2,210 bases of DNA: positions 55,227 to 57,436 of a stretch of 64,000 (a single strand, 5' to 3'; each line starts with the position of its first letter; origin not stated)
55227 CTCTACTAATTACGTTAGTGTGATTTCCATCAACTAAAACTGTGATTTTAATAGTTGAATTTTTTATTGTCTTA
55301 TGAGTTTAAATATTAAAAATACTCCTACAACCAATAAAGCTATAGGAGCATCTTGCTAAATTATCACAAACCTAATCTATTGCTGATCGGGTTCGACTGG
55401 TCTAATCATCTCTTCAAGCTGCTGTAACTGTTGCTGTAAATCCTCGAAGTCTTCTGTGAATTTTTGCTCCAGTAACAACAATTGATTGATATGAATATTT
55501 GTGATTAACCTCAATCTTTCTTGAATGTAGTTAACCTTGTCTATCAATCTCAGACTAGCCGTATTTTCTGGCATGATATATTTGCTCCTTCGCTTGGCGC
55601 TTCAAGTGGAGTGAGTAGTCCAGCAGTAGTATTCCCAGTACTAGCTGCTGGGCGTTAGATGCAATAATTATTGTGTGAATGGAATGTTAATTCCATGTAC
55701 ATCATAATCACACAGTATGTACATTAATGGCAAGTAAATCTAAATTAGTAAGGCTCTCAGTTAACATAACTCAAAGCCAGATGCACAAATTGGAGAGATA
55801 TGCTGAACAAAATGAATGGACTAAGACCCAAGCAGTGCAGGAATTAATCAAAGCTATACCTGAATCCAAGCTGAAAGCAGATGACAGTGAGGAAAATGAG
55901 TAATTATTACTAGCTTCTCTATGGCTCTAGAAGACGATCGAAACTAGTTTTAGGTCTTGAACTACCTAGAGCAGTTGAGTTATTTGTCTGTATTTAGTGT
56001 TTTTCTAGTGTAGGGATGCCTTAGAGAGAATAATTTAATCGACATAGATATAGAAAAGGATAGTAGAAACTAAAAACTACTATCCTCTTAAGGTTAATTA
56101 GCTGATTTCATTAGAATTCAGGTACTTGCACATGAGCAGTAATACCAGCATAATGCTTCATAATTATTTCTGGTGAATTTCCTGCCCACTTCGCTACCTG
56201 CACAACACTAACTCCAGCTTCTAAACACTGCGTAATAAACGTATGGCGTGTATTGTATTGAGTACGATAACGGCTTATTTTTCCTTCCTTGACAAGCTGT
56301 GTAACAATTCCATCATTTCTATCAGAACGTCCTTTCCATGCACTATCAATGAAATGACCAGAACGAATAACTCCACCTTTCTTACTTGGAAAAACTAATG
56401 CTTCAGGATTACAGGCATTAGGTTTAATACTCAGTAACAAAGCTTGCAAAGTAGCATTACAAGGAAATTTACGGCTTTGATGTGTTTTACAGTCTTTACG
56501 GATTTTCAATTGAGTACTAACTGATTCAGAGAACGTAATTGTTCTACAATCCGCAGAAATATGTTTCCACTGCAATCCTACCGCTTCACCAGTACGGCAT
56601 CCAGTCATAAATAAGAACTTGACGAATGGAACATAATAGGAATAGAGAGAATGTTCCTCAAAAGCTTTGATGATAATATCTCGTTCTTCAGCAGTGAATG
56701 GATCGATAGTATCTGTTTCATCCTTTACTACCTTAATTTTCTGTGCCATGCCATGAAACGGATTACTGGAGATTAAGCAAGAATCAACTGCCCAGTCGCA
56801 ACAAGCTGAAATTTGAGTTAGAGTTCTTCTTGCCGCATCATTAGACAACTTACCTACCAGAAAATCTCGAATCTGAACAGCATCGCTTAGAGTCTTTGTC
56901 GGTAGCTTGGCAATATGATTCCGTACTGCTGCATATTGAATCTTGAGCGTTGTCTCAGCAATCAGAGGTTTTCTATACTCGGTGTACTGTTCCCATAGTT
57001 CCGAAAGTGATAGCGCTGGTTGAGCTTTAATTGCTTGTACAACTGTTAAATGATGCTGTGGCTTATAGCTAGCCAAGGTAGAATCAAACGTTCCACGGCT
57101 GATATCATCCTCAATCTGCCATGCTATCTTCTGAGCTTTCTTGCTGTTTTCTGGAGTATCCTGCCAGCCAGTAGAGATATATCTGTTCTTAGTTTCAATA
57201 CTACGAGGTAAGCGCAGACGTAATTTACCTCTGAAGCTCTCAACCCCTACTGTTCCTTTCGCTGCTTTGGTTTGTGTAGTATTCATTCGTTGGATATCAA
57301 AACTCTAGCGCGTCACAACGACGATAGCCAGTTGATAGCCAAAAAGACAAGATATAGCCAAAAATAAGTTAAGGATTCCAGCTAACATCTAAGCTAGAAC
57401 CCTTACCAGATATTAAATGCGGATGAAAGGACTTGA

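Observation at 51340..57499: About 6-kb AT-rich island integrated at tRNA-Leu(UAG) with integrase and unknown cargo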

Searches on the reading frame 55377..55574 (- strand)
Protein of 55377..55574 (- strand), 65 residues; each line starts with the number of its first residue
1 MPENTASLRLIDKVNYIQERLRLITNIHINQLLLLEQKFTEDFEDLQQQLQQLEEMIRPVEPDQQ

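Call 9: search_protein_families(library=pfam, proteins=[window:55377-55574:-], max_evalue=0.01)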
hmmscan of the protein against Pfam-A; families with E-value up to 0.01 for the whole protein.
window:55377-55574:- (65 aa): 1 family
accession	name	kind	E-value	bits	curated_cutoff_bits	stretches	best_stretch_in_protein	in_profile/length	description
PF19414.4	Astro_p19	-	0.0058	16.5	27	1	6-62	101-149/174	Astrovirus p19 protein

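Call 11: search_protein_families(library=padloc, proteins=[window:55377-55574:-], max_evalue=1)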
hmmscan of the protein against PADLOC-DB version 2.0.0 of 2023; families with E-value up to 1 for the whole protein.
window:55377-55574:- (65 aa): 0 families

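Call 12: search_protein_families(library=ncbifam, proteins=[window:55377-55574:-], max_evalue=1)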
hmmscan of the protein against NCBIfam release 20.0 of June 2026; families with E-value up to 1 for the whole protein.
window:55377-55574:- (65 aa): 1 family
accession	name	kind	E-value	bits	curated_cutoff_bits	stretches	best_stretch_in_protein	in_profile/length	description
NF040878.1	SE1561_fam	subfamily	0.023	14.6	40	0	41-63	3-25/46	SE1561 family protein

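Call 13: search_protein_families(library=phrogs, proteins=[window:55377-55574:-], max_evalue=1)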
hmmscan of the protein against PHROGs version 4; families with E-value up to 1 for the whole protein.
window:55377-55574:- (65 aa): 2 families
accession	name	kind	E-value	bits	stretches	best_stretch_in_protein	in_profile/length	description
phrog_10610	-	unknown function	0.039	15.2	1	13-57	8-52/68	-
phrog_13897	-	unknown function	0.9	10.5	0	38-58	10-30/43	-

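Call 47: find_encoding_contigs(protein=window:55377-55574:-, flank=10000, max_places=10)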
Protein window:55377-55574:- (65 aa): 10 contigs read that carry it; 10 places shown.
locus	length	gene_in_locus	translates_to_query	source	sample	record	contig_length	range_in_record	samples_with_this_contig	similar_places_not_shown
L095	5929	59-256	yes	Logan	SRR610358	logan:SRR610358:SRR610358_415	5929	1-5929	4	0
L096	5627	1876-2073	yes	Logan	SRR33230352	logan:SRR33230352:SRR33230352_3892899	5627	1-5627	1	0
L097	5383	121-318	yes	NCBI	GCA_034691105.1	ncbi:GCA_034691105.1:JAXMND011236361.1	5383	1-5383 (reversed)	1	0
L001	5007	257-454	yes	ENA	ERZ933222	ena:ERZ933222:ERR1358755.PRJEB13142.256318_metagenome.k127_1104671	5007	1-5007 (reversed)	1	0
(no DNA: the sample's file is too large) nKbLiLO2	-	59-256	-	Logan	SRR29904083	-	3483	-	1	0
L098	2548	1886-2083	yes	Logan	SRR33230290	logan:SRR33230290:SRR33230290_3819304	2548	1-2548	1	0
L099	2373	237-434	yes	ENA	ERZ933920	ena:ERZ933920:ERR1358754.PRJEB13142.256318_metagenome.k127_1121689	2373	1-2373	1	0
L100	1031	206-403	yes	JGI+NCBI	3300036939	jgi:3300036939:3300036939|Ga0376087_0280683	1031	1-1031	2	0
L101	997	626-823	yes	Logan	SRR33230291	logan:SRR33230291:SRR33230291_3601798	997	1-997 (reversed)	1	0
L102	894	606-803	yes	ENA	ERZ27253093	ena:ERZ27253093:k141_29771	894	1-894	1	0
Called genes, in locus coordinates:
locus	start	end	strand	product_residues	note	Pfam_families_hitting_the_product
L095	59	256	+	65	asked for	-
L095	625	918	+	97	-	-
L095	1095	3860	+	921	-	-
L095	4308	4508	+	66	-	-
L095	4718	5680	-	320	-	PF09150:Carot_N, PF02136:NTF2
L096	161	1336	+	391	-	PF12167:Arm-DNA-bind_2, PF00589:Phage_integrase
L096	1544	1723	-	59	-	-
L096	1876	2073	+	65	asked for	-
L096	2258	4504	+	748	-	-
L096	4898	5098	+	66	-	-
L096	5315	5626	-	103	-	?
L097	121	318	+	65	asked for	-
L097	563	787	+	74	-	-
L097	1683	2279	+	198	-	-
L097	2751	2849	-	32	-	-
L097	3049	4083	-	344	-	-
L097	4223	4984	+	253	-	PF00891:Methyltransf_2, PF13489:Methyltransf_23, PF02475:TRM5-TYW2_MTfase (weak), PF01209:Ubie_methyltran, PF13847:Methyltransf_31, PF08241:Methyltransf_11, PF08242:Methyltransf_12, PF13649:Methyltransf_25, +2 more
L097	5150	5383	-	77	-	?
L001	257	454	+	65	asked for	-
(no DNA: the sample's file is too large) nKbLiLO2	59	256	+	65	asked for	-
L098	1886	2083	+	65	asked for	-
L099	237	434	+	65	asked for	-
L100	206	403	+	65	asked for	-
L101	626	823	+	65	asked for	-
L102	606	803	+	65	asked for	-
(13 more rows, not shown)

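Call 88: search_protein_families(library=pfam, proteins=[L096:2246-4504:+, L097:1683-2279:+], max_evalue=0.01)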
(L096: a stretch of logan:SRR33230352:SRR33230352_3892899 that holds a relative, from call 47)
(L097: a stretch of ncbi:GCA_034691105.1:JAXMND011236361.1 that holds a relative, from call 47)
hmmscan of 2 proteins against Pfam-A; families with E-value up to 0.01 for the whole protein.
L096:2246-4504:+ (752 aa): 1 family
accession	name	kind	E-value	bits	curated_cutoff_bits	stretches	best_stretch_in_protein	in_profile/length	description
PF25164.1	CoiA_N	-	0.004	17.1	26.3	1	33-62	14-43/50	Competence protein CoiA, N-terminal domain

L097:1683-2279:+ (198 aa): 0 families

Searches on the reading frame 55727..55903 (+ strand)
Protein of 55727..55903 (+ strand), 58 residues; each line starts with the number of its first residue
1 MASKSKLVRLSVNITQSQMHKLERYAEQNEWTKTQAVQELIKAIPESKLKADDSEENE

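Call 9: search_protein_families(library=pfam, proteins=[window:55727-55903:+], max_evalue=0.01)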
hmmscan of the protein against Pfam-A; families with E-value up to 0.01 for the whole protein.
window:55727-55903:+ (58 aa): 0 families

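Call 11: search_protein_families(library=padloc, proteins=[window:55727-55903:+], max_evalue=1)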
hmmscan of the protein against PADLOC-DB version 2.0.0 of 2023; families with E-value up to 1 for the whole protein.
window:55727-55903:+ (58 aa): 0 families

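Call 12: search_protein_families(library=ncbifam, proteins=[window:55727-55903:+], max_evalue=1)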
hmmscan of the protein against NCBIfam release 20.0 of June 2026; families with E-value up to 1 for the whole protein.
window:55727-55903:+ (58 aa): 0 families

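Call 13: search_protein_families(library=phrogs, proteins=[window:55727-55903:+], max_evalue=1)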
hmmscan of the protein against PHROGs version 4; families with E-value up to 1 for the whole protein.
window:55727-55903:+ (58 aa): 12 families
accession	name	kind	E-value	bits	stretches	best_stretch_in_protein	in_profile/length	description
phrog_876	-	transcription regulation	2.3e-05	25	1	4-55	64-115/239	transcriptional repressor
phrog_5333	-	unknown function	0.00055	21.1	1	11-42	5-36/64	-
phrog_26359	-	unknown function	0.011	16.6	1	6-42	54-90/189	-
phrog_582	-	transcription regulation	0.024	16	1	3-48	53-98/105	Arc-like repressor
phrog_4099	-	unknown function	0.029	15.3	1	3-48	48-94/134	-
phrog_16582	-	unknown function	0.039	15.3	1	5-51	42-90/94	-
phrog_4085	-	unknown function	0.05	14.9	1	10-43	3-36/77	-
phrog_3203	-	unknown function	0.05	14.8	1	6-48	14-56/97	-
phrog_28691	-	unknown function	0.078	13.7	1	40-53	6-19/33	-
phrog_497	-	moron, auxiliary metabolic gene and host takeover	0.096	13.1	1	4-47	99-143/342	toxin-antitoxin system HicB-like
phrog_37039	-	unknown function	0.13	13.4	1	12-38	32-59/81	-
phrog_28210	-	unknown function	0.3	12.3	1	21-40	51-69/72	-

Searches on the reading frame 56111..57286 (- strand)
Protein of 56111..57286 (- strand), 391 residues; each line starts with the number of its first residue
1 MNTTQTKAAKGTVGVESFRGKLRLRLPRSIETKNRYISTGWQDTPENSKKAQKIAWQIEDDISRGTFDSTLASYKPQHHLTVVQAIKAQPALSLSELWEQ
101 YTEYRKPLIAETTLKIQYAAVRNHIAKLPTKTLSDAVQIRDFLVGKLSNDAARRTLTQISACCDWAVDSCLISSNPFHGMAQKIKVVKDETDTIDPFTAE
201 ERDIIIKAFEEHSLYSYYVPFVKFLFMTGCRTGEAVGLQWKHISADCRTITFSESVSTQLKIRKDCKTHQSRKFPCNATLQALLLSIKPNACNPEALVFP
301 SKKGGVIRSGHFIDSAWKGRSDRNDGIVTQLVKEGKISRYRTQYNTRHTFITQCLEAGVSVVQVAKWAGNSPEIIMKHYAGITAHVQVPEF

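Call 9: search_protein_families(library=pfam, proteins=[window:56111-57286:-], max_evalue=0.01)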
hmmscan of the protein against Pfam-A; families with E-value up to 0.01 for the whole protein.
window:56111-57286:- (391 aa): 2 families
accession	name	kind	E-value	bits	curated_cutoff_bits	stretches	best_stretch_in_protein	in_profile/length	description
PF00589.27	Phage_integrase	-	1.2e-10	41.9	27.1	1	198-380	4-166/172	Phage integrase family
PF12167.14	Arm-DNA-bind_2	-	1.3e-09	38.4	22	1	22-77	10-63/65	Arm DNA-binding domain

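Call 11: search_protein_families(library=padloc, proteins=[window:56111-57286:-], max_evalue=1)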
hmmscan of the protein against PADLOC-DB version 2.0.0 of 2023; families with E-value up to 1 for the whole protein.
window:56111-57286:- (391 aa): 1 family
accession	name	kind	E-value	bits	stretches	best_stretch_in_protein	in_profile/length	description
PDLC04577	PDC-M32A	-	0.038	11.1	1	111-145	5-39/384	-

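Call 12: search_protein_families(library=ncbifam, proteins=[window:56111-57286:-], max_evalue=1)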
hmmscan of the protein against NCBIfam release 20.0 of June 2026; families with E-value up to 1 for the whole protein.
window:56111-57286:- (391 aa): 4 families
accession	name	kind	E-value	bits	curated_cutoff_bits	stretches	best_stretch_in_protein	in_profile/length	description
TIGR02224.1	recomb_XerC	equivalog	7.4e-05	22.3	335.15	1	135-360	45-255/295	tyrosine recombinase XerC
NF040815.2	recomb_XerA_Arch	equivalog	0.00041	20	220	1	175-254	80-150/263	site-specific tyrosine recombinase/integron integrase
TIGR02225.1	recomb_XerD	equivalog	0.00078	18.9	329.6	1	124-276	37-172/290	site-specific tyrosine recombinase XerD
TIGR02249.1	integrase_gron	subfamily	0.086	12.2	265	1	327-370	245-288/315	integron integrase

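Call 13: search_protein_families(library=phrogs, proteins=[window:56111-57286:-], max_evalue=1)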
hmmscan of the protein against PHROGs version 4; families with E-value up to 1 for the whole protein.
window:56111-57286:- (391 aa): 4 families
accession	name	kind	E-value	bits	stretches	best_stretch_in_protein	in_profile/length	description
phrog_1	-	integration and excision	2.8e-42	146.8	1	20-381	120-434/611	integrase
phrog_216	-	integration and excision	3.8e-14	53.5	1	154-383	17-225/301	integrase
phrog_7685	-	integration and excision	5.5e-05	23.8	1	271-384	128-225/240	integrase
phrog_34557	-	integration and excision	0.19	12.4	0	224-371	6-155/183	integrase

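Call 29: find_related_loci(query=window:56111-57286:-, collection=metagenome_contigs, flank=10000)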
Query window:56111-57286:- (391 aa) in metagenome_contigs; peptide patterns used: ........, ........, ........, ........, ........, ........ (x = any residue, [..] = any of these).
104 stretches matched a pattern; 10 encode a relative of the query (tblastn E <= 1e-3); 10 distinct loci.
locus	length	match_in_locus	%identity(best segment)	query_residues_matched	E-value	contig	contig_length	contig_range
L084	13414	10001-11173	98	1-391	0e+0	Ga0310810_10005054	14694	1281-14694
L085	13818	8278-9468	61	3-391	9e-155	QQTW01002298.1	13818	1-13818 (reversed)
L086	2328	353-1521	97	1-391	0e+0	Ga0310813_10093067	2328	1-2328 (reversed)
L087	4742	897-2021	54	5-391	9e-133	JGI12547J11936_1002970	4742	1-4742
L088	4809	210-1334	43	3-391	4e-94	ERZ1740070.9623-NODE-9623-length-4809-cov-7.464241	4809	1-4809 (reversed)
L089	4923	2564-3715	37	7-379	4e-73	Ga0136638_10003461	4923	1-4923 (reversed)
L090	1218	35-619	52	196-391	4e-69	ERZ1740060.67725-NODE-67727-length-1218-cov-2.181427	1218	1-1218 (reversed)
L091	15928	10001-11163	50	7-391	2e-89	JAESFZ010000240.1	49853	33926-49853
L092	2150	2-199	80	326-391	3e-29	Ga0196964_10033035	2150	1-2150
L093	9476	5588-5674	66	363-391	2e-8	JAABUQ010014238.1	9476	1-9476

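Call 30: find_related_loci(query=window:56111-57286:-, collection=viral_contigs, flank=10000)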
Query window:56111-57286:- (391 aa) in viral_contigs; peptide patterns used: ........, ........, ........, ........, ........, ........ (x = any residue, [..] = any of these).
7 stretches matched a pattern; 1 encode a relative of the query (tblastn E <= 1e-3); 1 distinct loci.
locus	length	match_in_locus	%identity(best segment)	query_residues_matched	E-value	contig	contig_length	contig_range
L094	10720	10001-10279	29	164-257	1e-6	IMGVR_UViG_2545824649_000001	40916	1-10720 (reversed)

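Call 106: search_solved_structures(query=window:56111-57286:-, max_evalue=0.01, show_alignments=1)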
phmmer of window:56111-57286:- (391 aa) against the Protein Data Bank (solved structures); distinct sequences matched with E-value up to 0.01: 3.
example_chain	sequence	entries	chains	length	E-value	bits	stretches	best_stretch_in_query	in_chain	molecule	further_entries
6en0_A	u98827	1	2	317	0.00082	21.9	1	159-372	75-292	Int protein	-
6emy_A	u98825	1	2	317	0.0013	21.2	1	159-366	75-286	Int protein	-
6emz_A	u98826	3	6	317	0.0021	20.5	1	159-372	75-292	Int protein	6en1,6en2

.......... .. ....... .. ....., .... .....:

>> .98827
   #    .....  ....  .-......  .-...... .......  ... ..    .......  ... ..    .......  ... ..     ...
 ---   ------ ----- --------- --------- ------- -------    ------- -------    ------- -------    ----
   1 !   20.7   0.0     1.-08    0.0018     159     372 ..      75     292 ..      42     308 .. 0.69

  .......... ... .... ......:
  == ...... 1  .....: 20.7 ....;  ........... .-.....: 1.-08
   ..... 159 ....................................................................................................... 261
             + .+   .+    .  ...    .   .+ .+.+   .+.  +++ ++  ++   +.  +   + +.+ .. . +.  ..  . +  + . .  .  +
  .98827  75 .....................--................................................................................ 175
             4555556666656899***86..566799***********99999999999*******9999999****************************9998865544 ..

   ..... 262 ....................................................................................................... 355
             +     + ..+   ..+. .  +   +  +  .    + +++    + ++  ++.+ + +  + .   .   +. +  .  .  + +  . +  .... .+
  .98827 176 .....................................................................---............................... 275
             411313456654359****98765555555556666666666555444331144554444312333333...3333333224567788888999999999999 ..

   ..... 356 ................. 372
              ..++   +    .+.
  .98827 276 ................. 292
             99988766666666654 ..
